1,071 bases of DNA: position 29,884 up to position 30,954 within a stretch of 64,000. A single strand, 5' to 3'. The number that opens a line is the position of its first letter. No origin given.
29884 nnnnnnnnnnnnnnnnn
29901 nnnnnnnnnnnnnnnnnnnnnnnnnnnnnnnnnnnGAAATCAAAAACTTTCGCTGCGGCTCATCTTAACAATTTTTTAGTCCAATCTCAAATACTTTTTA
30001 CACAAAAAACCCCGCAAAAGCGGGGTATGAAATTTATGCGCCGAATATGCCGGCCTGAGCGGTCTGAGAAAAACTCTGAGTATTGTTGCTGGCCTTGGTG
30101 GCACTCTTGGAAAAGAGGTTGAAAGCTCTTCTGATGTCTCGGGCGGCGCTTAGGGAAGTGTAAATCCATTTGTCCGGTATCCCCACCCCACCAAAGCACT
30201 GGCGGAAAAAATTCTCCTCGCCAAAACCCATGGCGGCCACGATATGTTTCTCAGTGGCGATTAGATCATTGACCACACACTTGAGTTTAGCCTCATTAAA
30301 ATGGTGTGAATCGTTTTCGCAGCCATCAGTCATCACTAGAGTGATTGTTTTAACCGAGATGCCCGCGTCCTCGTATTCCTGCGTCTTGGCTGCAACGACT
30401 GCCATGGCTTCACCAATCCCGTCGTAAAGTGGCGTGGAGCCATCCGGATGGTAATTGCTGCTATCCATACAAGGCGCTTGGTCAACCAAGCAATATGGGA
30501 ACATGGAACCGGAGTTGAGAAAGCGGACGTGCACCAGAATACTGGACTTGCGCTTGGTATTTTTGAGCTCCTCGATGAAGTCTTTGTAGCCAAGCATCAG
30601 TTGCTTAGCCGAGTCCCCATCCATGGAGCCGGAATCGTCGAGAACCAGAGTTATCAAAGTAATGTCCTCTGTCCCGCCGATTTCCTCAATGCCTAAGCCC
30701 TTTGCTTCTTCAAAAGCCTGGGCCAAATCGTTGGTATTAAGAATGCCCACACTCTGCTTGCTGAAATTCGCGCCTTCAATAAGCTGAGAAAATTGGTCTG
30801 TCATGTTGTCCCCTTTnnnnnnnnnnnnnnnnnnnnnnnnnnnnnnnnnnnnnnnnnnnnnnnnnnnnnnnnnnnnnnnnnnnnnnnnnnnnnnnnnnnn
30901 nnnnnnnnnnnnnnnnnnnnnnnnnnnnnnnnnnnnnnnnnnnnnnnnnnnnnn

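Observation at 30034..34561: PP2C - Zn-ribbon Ser/Thr kinase - vWA (TerY-P-like triad) operon with an embedded nicotinamidase-family hydrolase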

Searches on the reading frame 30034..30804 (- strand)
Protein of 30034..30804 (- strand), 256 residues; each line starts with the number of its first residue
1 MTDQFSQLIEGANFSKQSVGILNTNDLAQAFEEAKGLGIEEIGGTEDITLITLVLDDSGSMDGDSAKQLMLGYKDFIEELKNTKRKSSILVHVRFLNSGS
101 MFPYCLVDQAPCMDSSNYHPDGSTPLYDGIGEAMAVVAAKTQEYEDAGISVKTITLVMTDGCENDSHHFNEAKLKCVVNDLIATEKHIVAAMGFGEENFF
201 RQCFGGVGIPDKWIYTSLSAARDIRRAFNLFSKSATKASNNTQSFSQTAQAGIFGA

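Call 3: search_protein_families(library=pfam, proteins=[window:30034-30804:-], max_evalue=0.1)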
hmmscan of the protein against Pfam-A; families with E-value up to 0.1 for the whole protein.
window:30034-30804:- (256 aa): 1 family
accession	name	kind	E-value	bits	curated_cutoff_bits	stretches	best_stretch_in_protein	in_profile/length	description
PF00092.34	VWA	-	0.0023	18.6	23.8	0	117-196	72-141/174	von Willebrand factor type A domain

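Call 4: search_protein_families(library=padloc, proteins=[window:30034-30804:-], max_evalue=0.1)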
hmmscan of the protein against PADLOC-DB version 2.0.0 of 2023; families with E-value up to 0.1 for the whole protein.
window:30034-30804:- (256 aa): 0 families

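Call 5: search_protein_families(library=ncbifam, proteins=[window:30034-30804:-], max_evalue=0.1)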
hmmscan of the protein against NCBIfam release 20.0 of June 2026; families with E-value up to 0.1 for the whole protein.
window:30034-30804:- (256 aa): 0 families

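Call 54: find_homologous_proteins(query=window:30034-30804:-, max_evalue=0.001)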
Query window:30034-30804:- (256 aa): 21 proteins with E <= 0.001 among 527 candidates.
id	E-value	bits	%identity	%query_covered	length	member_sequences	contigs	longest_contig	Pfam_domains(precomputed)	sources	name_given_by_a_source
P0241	1.7e-166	570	100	100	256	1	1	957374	-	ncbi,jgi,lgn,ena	ncbi:MAG: hypothetical protein WC449_02830 [Candidatus Paceibacterota bacterium]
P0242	7.8e-145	499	88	100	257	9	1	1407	-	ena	-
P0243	7.6e-64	234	44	96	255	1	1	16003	-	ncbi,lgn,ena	-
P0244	3.2e-51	192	41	95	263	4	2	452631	-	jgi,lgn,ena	-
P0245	3.3e-51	192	39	100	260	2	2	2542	-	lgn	-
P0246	6.2e-49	185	42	92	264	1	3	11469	-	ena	-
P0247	5.9e-48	182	41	93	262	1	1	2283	-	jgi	jgi:hypothetical protein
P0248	2.8e-47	179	41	93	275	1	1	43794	-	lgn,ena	-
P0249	2.4e-46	176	38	96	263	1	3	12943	-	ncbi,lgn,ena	ncbi:MAG: hypothetical protein AAB930_03185 [Patescibacteria group bacterium]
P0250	2.8e-46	176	39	95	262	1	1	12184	-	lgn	-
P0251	6.8e-46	175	40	93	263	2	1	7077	-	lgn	-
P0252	1.3e-45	174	40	93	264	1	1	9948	-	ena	-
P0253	1.9e-45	173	39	93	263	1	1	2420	-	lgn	-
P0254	5.6e-45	172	40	93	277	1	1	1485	-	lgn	-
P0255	8.8e-44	168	37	98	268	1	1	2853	-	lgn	-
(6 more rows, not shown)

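Call 86: search_dna_similar(query=window:30034-30804:-, collection=plasmids, mode=protein, max_evalue=1, max_rows=15)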
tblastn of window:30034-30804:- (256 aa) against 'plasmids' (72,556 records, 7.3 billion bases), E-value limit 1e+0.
Records with a match: 39; places in all: 40; records where one place covers at least 80% of the query: 0.
Best place of each record, by identity: <60% 39.
By first word of the organism name: Rhizobium 7; Sinorhizobium 7; Azospirillum 2; Cupriavidus 2; Selenomonas 2; Escherichia 2; Mesorhizobium 2; Photobacterium 1; Fusobacterium 1; Rhodococcus 1; and 12 more.
By predicted mobility (MOB-suite, as given by PLSDB): non-mobilizable 19; conjugative 18; mobilizable 2.
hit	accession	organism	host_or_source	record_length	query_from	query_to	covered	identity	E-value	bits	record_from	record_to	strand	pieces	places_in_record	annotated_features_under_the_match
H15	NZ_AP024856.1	Photobacterium toruni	-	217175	53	242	74%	29.2%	1e-6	56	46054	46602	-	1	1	VWA domain-containing protein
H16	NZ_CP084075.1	Fusobacterium vincentii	-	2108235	51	242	75%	28.2%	7e-5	51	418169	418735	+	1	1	none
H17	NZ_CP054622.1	Azospirillum oryzae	cell culture,soil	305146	2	166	64%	27.5%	2e-1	40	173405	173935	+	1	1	VWA domain-containing protein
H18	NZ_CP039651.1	Azospirillum sp. TSA2s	Soil,rice paddy soil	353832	2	166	64%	27.5%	2e-1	40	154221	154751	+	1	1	VWA domain-containing protein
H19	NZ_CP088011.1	Rhizobium sp. T136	Melilotus albus,Cell culture,root nodule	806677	24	174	59%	28.8%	1e-2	44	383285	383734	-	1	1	VWA domain-containing protein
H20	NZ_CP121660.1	Sinorhizobium terangae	Desmanthus virgatus,cell culture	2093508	7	168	63%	26.5%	1e-1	41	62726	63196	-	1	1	none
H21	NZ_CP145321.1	Rhodococcus ruber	-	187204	47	196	59%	28.4%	7e-1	39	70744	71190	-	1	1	VWA domain-containing protein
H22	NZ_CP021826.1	Sinorhizobium meliloti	Medicago truncatula,Single Cell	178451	13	168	61%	26.7%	3e-2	43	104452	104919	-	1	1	VWA domain-containing protein | hxsA: His-Xaa-Ser repeat protein HxsA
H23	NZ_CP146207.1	Sinorhizobium meliloti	-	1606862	13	168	61%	26.7%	4e-2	43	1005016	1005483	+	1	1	none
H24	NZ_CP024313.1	Rhizobium sp. NXC24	Phaseolus vulgaris,cell culture,plant ...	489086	22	175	60%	26.4%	1e-2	44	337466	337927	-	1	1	VWA domain-containing protein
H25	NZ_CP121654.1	Rhizobium sp. CB3171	Calliandra calothyrsus,cell culture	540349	22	175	60%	26.4%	1e-2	44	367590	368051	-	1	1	VWA domain-containing protein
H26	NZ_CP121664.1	Rhizobium sp. CB3090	Gliricidia sp.,cell culture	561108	22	175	60%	26.4%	1e-2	44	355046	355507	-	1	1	VWA domain-containing protein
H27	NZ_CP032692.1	Rhizobium sp. CCGE532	Phaseolus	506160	22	175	60%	25.9%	8e-3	45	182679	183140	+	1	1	VWA domain-containing protein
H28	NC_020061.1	Rhizobium tropici CIAT 899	Phaseolus vulgaris root nodule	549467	22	175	60%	25.9%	8e-3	45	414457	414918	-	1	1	VWA domain-containing protein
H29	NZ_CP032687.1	Rhizobium sp. CCGE531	Phaseolus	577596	22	175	60%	25.9%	8e-3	45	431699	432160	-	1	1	VWA domain-containing protein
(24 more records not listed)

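Call 89: get_annotated_region(hit=H15, flank=7000)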
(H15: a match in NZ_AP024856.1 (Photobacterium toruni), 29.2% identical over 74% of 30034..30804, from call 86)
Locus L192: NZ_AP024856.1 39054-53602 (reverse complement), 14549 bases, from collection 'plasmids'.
description: Photobacterium toruni strain CECT 9189 plasmid pCECT9189-1, complete sequence
organism: Photobacterium toruni (NCBI taxid 1935446)
taxonomy: Bacteria; Pseudomonadota; Gammaproteobacteria; Vibrionales; Vibrionaceae; Photobacterium; Photobacterium toruni
host: -; source: -; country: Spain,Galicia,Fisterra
typing (MOB-suite, as given by PLSDB): non-mobilizable
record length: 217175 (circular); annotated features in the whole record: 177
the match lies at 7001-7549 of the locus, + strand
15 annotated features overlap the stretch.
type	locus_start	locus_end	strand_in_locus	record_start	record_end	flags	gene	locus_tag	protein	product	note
CDS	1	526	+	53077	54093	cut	-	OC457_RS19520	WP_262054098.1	IS110 family transposase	-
CDS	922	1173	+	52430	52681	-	-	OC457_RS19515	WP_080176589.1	metal-dependent hydrolase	-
CDS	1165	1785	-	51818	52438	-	-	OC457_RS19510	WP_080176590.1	hypothetical protein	-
CDS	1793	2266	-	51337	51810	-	-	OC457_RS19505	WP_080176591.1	lytic transglycosylase domain-containing protein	-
CDS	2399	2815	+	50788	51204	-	-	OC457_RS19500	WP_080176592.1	hypothetical protein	-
CDS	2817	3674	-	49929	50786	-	-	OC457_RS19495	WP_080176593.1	hypothetical protein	-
CDS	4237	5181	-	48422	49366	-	-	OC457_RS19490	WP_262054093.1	IS1595-like element ISPma1 family transposase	GO:0006313 - DNA transposition [Evidence IEA]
CDS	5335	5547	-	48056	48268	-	-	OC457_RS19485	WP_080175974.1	hypothetical protein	-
CDS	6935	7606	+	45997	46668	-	-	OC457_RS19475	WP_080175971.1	VWA domain-containing protein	-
CDS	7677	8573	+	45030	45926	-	-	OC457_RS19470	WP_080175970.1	PP2C family serine/threonine-protein phosphatase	-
CDS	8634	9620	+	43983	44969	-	-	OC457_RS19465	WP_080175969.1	hypothetical protein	-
CDS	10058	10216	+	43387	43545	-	-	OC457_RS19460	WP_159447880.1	hypothetical protein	-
CDS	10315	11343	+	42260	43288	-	-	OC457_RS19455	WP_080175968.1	hypothetical protein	-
CDS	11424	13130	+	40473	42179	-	-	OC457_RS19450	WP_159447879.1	radical SAM protein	-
CDS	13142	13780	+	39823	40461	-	-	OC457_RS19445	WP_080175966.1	HD domain-containing protein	-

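Call 114: search_protein_families(library=padloc, proteins=[L192:6935-7606:+, L192:7677-8573:+, L192:8634-9620:+], max_evalue=0.01)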
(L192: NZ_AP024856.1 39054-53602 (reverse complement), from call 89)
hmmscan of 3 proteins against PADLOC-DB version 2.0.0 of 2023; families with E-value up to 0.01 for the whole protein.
L192:6935-7606:+ (223 aa): 1 family
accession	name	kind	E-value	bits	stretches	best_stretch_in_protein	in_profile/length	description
PDLC02224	TerY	-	0.0018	15.9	0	90-157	130-194/277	-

L192:7677-8573:+ (298 aa): 0 families

L192:8634-9620:+ (328 aa): 15 families
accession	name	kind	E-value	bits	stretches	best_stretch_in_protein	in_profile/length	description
PDLC04054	PD-T4-6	-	8.9e-11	39.8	1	11-249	11-239/347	-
PDLC04044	PD-T4-6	-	2e-10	38.4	1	16-224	38-240/372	-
PDLC04053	PD-T4-6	-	9e-09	33.2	1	13-227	12-215/311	-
PDLC04047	PD-T4-6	-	8e-08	29.7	1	14-239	14-228/327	-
PDLC03920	MkoA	-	5e-07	26.4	1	57-220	61-222/1112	-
PDLC04138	mad6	-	5.1e-07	27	1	14-239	55-272/659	mads_6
PDLC04056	PD-T4-6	-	5.9e-07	26.9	1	16-163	11-150/415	-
PDLC04042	PD-T4-6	-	6.4e-07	27.3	1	13-237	12-226/292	-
PDLC03921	MkoA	-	3.3e-06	23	1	79-167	558-636/1607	-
PDLC04062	PD-T4-6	-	4.7e-05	20.6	1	56-227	89-242/450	-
PDLC04045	PD-T4-6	-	0.00012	19.2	1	78-224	106-247/350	-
PDLC04051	PD-T4-6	-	0.00017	18.7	1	84-224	106-242/476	-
PDLC04059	PD-T4-6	-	0.00038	17.6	1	16-162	12-154/433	-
PDLC04049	PD-T4-6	-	0.0035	14.2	1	15-153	16-149/442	-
PDLC04046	PD-T4-6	-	0.0042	14.3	1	16-162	19-161/427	-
